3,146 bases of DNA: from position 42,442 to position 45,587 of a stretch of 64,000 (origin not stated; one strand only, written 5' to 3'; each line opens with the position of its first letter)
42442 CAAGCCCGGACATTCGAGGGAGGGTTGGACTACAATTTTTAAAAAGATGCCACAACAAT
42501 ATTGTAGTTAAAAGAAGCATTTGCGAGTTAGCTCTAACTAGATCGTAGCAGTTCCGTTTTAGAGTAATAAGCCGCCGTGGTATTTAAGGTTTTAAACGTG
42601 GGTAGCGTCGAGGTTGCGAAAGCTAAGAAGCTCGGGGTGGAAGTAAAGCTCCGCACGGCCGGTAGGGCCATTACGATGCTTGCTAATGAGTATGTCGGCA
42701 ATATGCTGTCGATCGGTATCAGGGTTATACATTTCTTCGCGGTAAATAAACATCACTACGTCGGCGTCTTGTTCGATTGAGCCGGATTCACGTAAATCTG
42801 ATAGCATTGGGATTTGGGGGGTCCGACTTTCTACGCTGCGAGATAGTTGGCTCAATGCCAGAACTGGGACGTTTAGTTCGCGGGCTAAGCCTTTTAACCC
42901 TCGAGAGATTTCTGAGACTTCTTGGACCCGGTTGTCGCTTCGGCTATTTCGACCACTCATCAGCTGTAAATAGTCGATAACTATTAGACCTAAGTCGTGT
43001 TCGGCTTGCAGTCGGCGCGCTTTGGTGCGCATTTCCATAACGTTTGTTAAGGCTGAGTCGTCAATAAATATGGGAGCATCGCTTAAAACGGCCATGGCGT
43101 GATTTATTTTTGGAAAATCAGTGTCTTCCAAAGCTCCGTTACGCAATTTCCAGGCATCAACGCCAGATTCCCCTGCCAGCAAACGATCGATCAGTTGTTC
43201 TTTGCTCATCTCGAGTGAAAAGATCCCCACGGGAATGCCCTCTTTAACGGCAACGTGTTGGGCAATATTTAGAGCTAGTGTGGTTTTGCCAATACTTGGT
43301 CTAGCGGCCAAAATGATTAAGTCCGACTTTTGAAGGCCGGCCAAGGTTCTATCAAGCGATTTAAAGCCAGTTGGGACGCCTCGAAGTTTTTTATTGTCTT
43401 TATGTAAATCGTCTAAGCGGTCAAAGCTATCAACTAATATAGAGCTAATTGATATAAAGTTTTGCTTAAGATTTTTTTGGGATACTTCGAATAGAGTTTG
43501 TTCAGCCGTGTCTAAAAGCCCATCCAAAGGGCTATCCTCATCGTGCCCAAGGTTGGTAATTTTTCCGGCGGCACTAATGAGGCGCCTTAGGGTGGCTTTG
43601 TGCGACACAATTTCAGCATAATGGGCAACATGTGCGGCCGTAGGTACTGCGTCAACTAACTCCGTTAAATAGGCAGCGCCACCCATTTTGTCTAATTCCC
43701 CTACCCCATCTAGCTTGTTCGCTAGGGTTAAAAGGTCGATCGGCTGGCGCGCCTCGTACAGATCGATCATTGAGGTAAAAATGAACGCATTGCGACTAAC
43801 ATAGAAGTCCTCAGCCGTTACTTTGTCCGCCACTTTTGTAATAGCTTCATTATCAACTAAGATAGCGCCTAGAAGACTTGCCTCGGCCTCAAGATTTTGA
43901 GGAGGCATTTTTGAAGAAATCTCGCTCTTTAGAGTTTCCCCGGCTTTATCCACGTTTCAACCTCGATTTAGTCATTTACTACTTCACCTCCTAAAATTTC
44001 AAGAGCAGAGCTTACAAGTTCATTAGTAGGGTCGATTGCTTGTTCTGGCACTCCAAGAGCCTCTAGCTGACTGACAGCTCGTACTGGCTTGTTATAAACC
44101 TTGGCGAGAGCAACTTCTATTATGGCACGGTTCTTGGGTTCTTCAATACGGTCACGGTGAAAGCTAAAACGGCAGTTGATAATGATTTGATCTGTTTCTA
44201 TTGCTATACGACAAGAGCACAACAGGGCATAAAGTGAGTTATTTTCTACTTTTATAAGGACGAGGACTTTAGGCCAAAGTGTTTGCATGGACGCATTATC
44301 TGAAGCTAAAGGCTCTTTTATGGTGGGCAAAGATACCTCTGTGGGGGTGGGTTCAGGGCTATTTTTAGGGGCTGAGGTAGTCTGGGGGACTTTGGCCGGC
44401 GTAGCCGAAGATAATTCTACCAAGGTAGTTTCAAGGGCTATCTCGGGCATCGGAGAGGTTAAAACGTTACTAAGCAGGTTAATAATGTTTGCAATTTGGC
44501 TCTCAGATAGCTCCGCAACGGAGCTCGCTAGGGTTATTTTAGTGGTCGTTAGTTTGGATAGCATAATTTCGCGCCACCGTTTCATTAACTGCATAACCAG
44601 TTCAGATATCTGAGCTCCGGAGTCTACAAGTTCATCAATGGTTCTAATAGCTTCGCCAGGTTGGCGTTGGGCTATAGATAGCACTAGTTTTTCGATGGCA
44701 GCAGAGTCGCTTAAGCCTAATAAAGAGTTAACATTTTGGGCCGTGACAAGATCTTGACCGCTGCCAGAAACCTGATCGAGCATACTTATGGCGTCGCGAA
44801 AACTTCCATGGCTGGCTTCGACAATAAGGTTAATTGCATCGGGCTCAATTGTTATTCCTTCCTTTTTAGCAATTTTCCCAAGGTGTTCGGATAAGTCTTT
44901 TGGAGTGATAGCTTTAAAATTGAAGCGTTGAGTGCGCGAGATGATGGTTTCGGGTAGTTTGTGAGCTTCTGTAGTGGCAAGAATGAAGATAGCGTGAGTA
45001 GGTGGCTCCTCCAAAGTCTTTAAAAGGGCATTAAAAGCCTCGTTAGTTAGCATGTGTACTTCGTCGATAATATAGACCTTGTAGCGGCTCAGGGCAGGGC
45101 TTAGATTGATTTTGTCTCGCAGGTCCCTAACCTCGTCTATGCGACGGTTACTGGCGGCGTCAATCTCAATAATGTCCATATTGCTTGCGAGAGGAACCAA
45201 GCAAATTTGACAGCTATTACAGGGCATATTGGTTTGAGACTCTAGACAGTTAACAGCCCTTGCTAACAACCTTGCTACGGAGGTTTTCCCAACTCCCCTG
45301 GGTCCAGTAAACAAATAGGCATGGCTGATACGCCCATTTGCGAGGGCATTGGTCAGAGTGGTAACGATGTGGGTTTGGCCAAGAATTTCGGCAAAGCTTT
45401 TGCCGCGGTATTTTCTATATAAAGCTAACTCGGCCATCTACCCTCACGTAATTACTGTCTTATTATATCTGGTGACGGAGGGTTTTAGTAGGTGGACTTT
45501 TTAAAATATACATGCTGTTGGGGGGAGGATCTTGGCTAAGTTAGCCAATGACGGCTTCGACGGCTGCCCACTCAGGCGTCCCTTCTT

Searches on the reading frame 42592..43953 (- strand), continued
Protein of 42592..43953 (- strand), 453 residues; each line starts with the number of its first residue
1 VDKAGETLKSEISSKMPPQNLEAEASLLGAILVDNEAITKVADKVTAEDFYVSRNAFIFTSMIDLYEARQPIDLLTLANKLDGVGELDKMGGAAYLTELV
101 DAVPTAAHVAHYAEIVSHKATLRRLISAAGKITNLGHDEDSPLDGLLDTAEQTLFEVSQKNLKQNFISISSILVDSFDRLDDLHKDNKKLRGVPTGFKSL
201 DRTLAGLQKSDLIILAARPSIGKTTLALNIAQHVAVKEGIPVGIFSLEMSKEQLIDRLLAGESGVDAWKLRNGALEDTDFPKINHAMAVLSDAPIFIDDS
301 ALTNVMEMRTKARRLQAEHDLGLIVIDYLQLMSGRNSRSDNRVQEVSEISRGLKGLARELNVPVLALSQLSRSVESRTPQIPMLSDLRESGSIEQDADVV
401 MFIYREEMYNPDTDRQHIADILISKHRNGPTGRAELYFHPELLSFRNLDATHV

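Call 53: list_cluster_members(proteins=[P0039, P0014, P0012])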
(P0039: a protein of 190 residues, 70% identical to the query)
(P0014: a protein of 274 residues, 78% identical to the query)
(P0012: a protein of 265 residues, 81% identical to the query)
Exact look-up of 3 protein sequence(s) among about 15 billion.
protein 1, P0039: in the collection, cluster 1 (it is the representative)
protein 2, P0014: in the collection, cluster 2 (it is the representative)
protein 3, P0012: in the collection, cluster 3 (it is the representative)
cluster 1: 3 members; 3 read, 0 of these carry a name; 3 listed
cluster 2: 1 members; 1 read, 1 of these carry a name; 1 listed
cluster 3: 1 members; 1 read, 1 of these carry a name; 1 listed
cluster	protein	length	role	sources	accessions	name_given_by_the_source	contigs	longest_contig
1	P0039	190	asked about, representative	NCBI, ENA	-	-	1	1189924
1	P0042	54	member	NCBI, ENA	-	-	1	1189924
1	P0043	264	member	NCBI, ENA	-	-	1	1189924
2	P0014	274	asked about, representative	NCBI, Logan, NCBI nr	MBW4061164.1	transposase [Candidatus Saccharibacteria bacterium]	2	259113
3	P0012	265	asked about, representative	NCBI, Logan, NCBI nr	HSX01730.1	MAG TPA: transposase [Candidatus Saccharimonadia bacterium] | transposase [Candidatus Saccharimonadia bacterium]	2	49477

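Call 54: find_encoding_contigs(protein=P0043, flank=3000, max_places=4)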
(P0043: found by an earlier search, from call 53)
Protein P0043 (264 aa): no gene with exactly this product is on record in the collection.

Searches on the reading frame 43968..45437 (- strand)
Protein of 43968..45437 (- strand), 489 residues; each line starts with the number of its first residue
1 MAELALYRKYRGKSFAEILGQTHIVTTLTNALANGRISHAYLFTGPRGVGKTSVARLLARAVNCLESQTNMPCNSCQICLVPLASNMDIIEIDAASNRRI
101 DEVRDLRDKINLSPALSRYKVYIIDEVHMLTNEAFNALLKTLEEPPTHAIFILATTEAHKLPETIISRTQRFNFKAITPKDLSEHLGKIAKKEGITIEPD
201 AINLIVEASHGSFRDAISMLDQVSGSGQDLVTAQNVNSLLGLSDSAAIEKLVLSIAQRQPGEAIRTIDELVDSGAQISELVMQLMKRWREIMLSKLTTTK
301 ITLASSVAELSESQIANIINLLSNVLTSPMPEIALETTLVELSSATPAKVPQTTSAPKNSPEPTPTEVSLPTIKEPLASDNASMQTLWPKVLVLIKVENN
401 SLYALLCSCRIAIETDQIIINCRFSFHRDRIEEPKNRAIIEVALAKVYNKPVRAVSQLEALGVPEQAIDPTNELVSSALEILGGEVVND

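Call 16: search_protein_families(library=pfam, proteins=[window:43968-45437:-])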
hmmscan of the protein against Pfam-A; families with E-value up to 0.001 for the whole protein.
window:43968-45437:- (489 aa): 13 families
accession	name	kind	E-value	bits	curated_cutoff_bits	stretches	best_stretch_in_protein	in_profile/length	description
PF13177.12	DNA_pol3_delta2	-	2.4e-45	154.8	27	1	21-177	2-160/161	DNA polymerase III, delta subunit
PF00004.35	AAA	-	1.1e-12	49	21.2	1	42-173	2-124/131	ATPase family associated with various cellular activities (AAA)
PF22608.2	DNAX_ATPase_lid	-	1.3e-12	47.7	27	1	183-223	3-43/49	DNA polymerase III clamp loader subunit, ATPase lid domain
PF12169.13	DNA_pol3_gamma3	-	3.5e-08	33.8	24.4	1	231-317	1-86/143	DNA polymerase III subunits gamma and tau domain III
PF25361.1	AAA_lid_RFC1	-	3.2e-07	30.1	34.9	1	185-229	7-51/59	RFC1-like, AAA+ ATPase lid domain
PF07728.20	AAA_5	-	6.6e-07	29.8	22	1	42-147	3-95/139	AAA domain (dynein-related subfamily)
PF13401.12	AAA_22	-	1.1e-06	29.4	27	1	42-154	9-121/130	AAA domain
PF05496.18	RuvB_N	-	3.1e-06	27.5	27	0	11-88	2-83/159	Holliday junction DNA helicase RuvB P-loop domain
PF21960.2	RCF1-5-like_lid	-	6.1e-06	26.5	27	1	186-220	3-38/43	RCF1/5-like, AAA+ ATPase lid domain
PF13173.12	AAA_14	-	1.2e-05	25.7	27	1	40-184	4-127/129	AAA domain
PF13191.12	AAA_16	-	0.00017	22.5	32.6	1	20-76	4-63/167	AAA ATPase domain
PF13604.12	AAA_30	-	0.00017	21.9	27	0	41-145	21-115/191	AAA domain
PF06068.19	TIP49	-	0.00033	20.4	23.8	0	121-156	277-311/347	TIP49 P-loop domain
